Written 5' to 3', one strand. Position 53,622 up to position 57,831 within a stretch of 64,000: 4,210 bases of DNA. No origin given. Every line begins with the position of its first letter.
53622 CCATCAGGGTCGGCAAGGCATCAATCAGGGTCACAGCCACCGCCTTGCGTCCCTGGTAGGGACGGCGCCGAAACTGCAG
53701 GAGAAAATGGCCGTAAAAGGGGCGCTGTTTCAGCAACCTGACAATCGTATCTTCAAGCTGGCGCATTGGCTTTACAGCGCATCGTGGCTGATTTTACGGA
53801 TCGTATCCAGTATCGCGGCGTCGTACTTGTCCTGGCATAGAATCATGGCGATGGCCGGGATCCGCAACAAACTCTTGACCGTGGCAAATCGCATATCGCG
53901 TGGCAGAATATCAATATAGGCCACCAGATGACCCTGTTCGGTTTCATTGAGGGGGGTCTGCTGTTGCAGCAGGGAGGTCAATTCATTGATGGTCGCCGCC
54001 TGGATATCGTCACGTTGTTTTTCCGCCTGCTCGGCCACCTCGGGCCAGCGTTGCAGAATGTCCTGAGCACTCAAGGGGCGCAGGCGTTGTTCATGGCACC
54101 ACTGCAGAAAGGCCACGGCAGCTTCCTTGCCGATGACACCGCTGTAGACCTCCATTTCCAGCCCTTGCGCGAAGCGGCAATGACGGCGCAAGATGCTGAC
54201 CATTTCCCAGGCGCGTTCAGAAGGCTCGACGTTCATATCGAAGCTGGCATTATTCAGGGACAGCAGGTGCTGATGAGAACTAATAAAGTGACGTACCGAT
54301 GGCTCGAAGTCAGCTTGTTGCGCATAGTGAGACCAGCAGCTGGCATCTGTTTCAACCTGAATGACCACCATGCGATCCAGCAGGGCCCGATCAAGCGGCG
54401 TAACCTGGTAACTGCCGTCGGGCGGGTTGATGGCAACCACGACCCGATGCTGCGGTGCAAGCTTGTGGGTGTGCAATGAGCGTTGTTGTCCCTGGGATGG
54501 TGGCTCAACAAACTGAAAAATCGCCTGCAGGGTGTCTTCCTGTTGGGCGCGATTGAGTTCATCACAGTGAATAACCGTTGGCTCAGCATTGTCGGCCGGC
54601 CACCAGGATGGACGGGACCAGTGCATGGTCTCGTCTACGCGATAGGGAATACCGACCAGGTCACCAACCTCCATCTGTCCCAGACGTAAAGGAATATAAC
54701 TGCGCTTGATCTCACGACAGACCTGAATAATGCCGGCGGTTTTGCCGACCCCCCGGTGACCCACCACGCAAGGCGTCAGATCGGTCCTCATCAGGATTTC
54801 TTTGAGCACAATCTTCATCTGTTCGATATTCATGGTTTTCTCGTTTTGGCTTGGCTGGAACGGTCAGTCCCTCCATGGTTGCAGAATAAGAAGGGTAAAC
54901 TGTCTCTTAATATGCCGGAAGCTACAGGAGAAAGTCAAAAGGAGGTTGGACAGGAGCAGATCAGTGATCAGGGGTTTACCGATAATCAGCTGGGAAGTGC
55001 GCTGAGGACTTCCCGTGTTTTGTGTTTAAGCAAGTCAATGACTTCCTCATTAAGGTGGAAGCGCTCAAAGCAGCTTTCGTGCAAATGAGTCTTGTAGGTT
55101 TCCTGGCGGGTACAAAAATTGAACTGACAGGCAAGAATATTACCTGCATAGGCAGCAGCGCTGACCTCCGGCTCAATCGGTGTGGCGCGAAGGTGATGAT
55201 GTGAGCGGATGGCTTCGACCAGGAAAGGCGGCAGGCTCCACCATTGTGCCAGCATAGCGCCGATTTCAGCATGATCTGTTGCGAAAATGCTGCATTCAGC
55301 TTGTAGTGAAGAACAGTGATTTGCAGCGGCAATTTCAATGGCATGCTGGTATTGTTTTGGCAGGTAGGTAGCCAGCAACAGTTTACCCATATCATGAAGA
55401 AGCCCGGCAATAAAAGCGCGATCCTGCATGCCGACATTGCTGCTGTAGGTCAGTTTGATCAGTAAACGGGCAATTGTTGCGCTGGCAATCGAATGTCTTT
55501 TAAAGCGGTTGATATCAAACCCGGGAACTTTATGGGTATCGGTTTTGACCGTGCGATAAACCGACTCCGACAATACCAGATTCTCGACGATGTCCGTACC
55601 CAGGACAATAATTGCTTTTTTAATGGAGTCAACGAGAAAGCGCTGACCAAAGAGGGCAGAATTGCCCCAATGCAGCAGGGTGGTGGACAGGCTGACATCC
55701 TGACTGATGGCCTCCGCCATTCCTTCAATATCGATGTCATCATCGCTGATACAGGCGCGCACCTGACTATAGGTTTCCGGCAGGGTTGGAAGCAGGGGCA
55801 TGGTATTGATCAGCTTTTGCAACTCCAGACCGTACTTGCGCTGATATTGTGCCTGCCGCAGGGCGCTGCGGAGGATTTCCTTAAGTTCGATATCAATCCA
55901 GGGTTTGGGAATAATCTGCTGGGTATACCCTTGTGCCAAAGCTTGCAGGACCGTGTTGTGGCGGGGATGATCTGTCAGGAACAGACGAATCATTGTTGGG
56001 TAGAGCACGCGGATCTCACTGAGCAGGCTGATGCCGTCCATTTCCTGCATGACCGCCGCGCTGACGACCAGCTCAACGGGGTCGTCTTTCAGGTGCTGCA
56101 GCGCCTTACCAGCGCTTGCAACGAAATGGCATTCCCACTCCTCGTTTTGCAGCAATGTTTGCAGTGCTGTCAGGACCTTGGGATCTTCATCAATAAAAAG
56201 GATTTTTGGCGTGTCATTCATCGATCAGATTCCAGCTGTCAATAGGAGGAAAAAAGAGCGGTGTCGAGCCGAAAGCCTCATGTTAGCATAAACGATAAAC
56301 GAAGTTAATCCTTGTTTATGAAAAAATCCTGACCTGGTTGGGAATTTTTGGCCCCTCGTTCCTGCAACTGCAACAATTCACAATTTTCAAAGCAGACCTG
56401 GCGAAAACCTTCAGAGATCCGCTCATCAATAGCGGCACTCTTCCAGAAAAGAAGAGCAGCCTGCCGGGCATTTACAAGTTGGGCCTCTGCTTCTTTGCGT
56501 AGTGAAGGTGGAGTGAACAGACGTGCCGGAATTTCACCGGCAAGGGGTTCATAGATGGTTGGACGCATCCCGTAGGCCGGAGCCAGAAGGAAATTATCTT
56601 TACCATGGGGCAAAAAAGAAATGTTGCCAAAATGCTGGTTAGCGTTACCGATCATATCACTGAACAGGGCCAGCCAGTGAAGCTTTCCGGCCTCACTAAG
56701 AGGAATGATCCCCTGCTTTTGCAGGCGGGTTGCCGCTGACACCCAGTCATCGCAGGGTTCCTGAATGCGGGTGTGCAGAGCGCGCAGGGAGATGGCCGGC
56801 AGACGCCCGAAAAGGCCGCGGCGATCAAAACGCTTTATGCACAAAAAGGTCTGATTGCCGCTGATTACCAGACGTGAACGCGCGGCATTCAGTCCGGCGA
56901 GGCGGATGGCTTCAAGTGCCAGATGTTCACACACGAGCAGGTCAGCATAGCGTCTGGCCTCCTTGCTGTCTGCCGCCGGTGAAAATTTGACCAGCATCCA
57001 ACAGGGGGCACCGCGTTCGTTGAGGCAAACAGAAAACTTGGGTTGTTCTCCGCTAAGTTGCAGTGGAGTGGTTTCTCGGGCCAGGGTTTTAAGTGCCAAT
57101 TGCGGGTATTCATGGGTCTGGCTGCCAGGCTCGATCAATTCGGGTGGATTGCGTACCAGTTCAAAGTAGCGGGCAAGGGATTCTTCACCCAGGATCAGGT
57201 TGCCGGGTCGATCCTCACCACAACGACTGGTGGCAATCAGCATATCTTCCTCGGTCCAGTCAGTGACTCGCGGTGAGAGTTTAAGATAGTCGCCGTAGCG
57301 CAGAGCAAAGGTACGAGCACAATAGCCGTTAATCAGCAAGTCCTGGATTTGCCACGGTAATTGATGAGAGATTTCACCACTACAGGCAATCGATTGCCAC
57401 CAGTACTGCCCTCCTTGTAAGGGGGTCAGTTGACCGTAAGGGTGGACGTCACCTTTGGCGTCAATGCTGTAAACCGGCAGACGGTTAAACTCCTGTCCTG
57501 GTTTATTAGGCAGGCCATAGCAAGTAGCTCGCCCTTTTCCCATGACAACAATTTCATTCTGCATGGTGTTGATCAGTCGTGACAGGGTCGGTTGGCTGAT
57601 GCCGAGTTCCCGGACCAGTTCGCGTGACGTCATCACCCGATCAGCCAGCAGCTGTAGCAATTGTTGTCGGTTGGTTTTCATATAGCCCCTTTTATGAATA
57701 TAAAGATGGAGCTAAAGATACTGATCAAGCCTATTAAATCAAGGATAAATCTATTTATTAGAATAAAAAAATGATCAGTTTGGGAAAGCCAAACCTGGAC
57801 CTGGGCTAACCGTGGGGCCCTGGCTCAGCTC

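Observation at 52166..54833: Translationally coupled AAA+ ATPase / DUF2201 vWA-metallopeptidase-like / 136-aa unknown protein operon: uncharacterised three-gene system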

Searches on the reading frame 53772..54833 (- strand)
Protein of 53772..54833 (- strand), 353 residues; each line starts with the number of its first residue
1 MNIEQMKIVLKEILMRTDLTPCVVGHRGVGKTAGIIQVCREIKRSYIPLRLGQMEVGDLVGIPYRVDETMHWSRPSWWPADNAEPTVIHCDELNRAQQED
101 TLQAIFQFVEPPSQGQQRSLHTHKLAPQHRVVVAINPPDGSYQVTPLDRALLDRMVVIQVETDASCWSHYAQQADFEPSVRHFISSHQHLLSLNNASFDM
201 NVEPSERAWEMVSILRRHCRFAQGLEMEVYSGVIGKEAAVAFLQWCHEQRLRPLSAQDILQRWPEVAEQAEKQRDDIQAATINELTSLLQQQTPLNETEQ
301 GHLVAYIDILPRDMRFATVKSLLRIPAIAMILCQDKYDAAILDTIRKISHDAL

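Call 3: search_protein_families(library=pfam, proteins=[window:53772-54833:-], max_evalue=0.01)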
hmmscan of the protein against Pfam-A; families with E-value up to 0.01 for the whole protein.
window:53772-54833:- (353 aa): 3 families
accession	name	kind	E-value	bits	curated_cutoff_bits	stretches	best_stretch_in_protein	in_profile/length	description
PF07728.20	AAA_5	-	2.5e-05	24.7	22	1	22-155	3-139/139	AAA domain (dynein-related subfamily)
PF13191.12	AAA_16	-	0.00083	20.3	32.6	0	22-45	28-51/167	AAA ATPase domain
PF00004.35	AAA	-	0.007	17.3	21.2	0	22-114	2-97/131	ATPase family associated with various cellular activities (AAA)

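Call 4: search_protein_families(library=padloc, proteins=[window:53772-54833:-], max_evalue=0.01)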
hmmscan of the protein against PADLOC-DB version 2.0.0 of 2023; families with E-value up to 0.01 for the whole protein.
window:53772-54833:- (353 aa): 0 families

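Call 5: search_protein_families(library=ncbifam, proteins=[window:53772-54833:-], max_evalue=0.01)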
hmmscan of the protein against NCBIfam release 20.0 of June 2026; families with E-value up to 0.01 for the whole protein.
window:53772-54833:- (353 aa): 0 families

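Call 16: search_solved_structures(query=window:53772-54833:-, max_evalue=1)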
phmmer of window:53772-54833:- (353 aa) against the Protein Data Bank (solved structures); distinct sequences matched with E-value up to 1: 8.
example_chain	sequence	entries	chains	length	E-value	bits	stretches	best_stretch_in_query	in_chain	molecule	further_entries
9wqv_C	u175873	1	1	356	0.057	15.7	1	208-271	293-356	Photosynthetic reaction center cytochrome c subunit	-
6d00_1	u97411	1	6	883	0.41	12.9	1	9-65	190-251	Calcarisporiella thermophila Hsp104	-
6azy_A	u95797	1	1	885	0.41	12.9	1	9-65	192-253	Heat shock protein Hsp104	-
9ip0_A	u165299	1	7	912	0.64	12.2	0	4-65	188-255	Chaperone protein ClpB1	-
3ifu_A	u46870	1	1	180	0.66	12.2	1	43-85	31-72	Non-structural protein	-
4hse_A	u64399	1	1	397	0.68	12.2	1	4-51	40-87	Chaperone protein ClpB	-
6u0m_7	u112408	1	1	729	0.72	12.1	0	14-156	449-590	DNA replication licensing factor MCM7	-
5v8f_7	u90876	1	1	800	0.93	11.7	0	14-156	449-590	DNA replication licensing factor MCM7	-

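Call 55: search_protein_families(library=phrogs, proteins=[window:53772-54833:-], max_evalue=0.01)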
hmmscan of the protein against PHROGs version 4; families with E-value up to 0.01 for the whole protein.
window:53772-54833:- (353 aa): 5 families
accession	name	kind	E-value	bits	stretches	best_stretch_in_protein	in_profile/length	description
phrog_1297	-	other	9.3e-47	160.7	1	1-325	9-331/356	ATPase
phrog_249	-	moron, auxiliary metabolic gene and host takeover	3.6e-10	40.7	1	15-161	124-276/380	porphyrin biosynthesis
phrog_16335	-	other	1.4e-05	25.4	1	15-163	23-170/267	ATPase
phrog_16448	-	other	0.00081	18.8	1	23-165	454-596/680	ATPase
phrog_168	-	DNA, RNA and nucleotide metabolism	0.0078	16.9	0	22-161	46-157/314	clamp loader of DNA polymerase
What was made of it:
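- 53772..54833 (-): Gene 1: MoxR-type AAA+ ATPase (353 aa). The AAA_5 core covers about residues 22-155, followed by a tail of about 180 aa. Walker A is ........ and Walker B is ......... Pfam AAA_5, 24.7 bits against a cutoff of 22 (call 3). phrog_1297 'ATPase', E=9e-47 over residues 1-325 (call 55).
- Checked: The tail is homologous to that of phage ATPases (phrog_1297 matches residues 1-325, call 55).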

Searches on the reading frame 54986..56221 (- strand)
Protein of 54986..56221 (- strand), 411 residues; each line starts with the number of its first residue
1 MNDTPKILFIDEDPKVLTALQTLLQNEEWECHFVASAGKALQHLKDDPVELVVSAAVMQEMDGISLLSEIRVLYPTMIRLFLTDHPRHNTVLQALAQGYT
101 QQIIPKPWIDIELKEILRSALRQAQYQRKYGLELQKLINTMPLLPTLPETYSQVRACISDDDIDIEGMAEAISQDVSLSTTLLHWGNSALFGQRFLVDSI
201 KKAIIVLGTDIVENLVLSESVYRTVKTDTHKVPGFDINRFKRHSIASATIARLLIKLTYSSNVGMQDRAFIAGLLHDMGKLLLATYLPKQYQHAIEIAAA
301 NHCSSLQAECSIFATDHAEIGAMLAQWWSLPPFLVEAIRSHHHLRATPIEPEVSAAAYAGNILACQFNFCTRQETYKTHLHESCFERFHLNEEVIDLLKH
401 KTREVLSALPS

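Call 3: search_protein_families(library=pfam, proteins=[window:54986-56221:-], max_evalue=0.01)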
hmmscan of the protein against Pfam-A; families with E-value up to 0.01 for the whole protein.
window:54986-56221:- (411 aa): 3 families
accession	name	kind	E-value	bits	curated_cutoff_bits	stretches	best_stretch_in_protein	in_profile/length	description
PF08668.18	HDOD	-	8.4e-54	182.5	22.9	1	144-343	1-195/196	HDOD domain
PF00072.30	Response_reg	-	3.5e-15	56.6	30.2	1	7-117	1-110/111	Response regulator receiver domain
PF01966.28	HD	-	2.2e-05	25.2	22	1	242-350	3-101/116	HD domain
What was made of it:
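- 54986..56221 (-): Context gene: pseudo-receiver (Ala55 at the phospho-acceptor position) fused to an HDOD domain, upstream of the triad. Pfam Response_reg + HDOD (call 3).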

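Call 4: search_protein_families(library=padloc, proteins=[window:54986-56221:-], max_evalue=0.01)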
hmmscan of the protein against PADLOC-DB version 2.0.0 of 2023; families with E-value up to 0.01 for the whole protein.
window:54986-56221:- (411 aa): 6 families
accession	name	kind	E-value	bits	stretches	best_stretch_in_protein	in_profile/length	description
PDLC01765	Cas3c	-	1.3e-07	29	1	238-354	21-105/612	-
PDLC01254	Cas3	-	2.5e-06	25.8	1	241-349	10-94/164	CAS-I; effector_G3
PDLC02033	Cas3fv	-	5.2e-05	19.5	1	239-282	116-159/951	-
PDLC00940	Cas3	-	7.2e-05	21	1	242-348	3-103/178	CRISPR-associated endonuclease Cas3-HD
PDLC01762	Cas3b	-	0.002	14.7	1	244-396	24-159/692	-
PDLC01766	Cas3c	-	0.0084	12.3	0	258-343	353-414/1009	-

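Call 5: search_protein_families(library=ncbifam, proteins=[window:54986-56221:-], max_evalue=0.01)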
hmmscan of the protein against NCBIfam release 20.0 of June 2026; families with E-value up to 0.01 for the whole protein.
window:54986-56221:- (411 aa): 53 families (the best 25 are shown)
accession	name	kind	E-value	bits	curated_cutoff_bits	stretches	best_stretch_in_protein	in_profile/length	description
NF053512.1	nitric_RR_NosR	exception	1.7e-31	109.7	400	1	7-138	1-131/422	response regulator c-di-GMP phosphodiesterase, NosR family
NF011695.0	PRK15115.1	equivalog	2.7e-12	46.2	763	1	4-125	6-126/445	two-component system response regulator GlrR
NF006900.1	PRK09390.1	equivalog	1.4e-11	44.3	255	1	1-135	1-134/203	response regulator FixJ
NF007689.0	PRK10365.1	equivalog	2.8e-11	42.9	760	1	3-124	4-124/441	sigma-54-dependent response regulator transcription factor ZraR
TIGR01818.1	ntrC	equivalog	5.1e-11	42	558.6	1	7-144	1-137/463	nitrogen regulation protein NR(I)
NF047793.1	ResRegPgtA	equivalog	9e-10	37.9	650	1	2-125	3-125/414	two-component system response regulator PgtA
NF051850.1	RespRegRprY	equivalog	6.8e-09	35.5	370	1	1-129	1-128/234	response regulator transcription factor RprY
NF008469.0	PRK11361.1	equivalog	7.7e-09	34.7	714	1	3-125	3-124/461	acetoacetate metabolism transcriptional regulator AtoC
NF040689.1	MtrAB_MtrA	equivalog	1.5e-08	34.3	300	1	7-136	1-128/219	MtrAB system response regulator MtrA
NF008199.0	PRK10955.1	equivalog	3.4e-08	33.7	341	1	6-128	3-122/232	envelope stress response regulator transcription factor CpxR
NF046020.1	HisKinCckABruc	equivalog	7.5e-08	30.7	1000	1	6-115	751-861/868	cell cycle histidine kinase CckA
NF008176.1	PRK10923.1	equivalog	1.5e-07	30.4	620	1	6-127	5-125/469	nitrogen regulation protein NR(I)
NF033117.2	vanR_ACDEGLN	exception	3.1e-07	30.2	350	1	7-129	1-122/226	VanR-ABDEGLN family response regulator transcription factor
NF053854.1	RespRegPhoBBctds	equivalog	4.6e-07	29.4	270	1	7-129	1-123/225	two-component system response regulator PhoB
NF051870.1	NAssimRespRegNtrX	equivalog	6.2e-07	28.7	600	1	6-129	3-127/452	nitrogen assimilation response regulator NtrX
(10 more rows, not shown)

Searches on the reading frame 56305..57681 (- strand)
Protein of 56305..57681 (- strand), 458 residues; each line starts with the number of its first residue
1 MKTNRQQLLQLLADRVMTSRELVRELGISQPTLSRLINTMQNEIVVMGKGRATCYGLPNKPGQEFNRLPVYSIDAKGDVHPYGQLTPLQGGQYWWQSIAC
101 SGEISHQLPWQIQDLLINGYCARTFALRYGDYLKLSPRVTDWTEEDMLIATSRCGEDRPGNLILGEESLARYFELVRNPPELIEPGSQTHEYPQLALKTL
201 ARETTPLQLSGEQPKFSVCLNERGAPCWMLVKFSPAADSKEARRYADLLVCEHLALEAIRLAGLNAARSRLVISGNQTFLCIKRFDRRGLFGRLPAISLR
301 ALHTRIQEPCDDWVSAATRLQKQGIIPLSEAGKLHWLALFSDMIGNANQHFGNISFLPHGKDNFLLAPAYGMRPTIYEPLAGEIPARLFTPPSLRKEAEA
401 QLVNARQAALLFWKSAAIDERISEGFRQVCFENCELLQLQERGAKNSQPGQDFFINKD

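Call 3: search_protein_families(library=pfam, proteins=[window:56305-57681:-], max_evalue=0.01)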
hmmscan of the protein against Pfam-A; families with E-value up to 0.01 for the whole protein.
window:56305-57681:- (458 aa): 11 families
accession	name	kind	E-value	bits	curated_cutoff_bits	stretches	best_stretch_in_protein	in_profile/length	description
PF07804.18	HipA_C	-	1.7e-19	70.7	30.5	1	208-377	2-165/213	HipA-like C-terminal domain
PF01022.26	HTH_5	-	2e-06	28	22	1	4-35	3-34/47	Bacterial regulatory protein, arsR family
PF12802.13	MarR_2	-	3.7e-05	24.3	27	1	8-41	10-45/61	MarR family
PF13443.12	HTH_26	-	6.2e-05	23.6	22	1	8-39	2-33/63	Cro/C1-type HTH DNA-binding domain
PF21476.4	PF0610-like_N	-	0.00016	22.2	33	1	3-30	1-28/50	PF0610-like, N-terminal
PF25213.1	HVO_A0261_N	-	0.00016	21.9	35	1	4-46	12-54/86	HVO_A0261 N-terminal domain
PF13384.12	HTH_23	-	0.0014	18.8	24.6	1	4-40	6-41/50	Homeodomain-like domain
PF13518.12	HTH_28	-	0.0032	18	25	1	5-41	2-37/52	Helix-turn-helix domain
PF09339.16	HTH_IclR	-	0.0032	17.6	22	1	12-42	12-44/52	IclR helix-turn-helix domain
PF13412.12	HTH_24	-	0.0055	16.7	21.9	0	10-42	11-43/48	Winged helix-turn-helix DNA-binding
PF12840.13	HTH_20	-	0.007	16.7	27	0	5-35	6-37/51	Helix-turn-helix domain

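Call 4: search_protein_families(library=padloc, proteins=[window:56305-57681:-], max_evalue=0.01)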
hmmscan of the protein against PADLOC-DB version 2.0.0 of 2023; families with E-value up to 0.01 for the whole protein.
window:56305-57681:- (458 aa): 1 family
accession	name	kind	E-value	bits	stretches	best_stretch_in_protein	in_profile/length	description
PDLC01438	Csa3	-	0.0018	16.4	1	4-55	149-199/305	"CAS-I,CAS-II,CAS-III,CAS-IV,CAS-V,CAS-VI; associated_signaling"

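Call 5: search_protein_families(library=ncbifam, proteins=[window:56305-57681:-], max_evalue=0.01)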
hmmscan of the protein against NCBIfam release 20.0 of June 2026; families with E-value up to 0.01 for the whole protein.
window:56305-57681:- (458 aa): 3 families
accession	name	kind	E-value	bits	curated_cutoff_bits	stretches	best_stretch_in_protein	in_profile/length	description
NF007297.0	PRK09775.1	equivalog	3.3e-108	362.3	401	1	5-438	4-436/446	type II toxin-antitoxin system HipA family toxin YjjJ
NF033788.1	HTH_metalloreg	subfamily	0.00028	20.6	55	1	4-54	12-65/77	metalloregulator ArsR/SmtB family transcription factor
NF033789.1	repress_SdpR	subfamily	0.0017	18.2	100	1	3-47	8-52/79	autorepressor SdpR family transcription factor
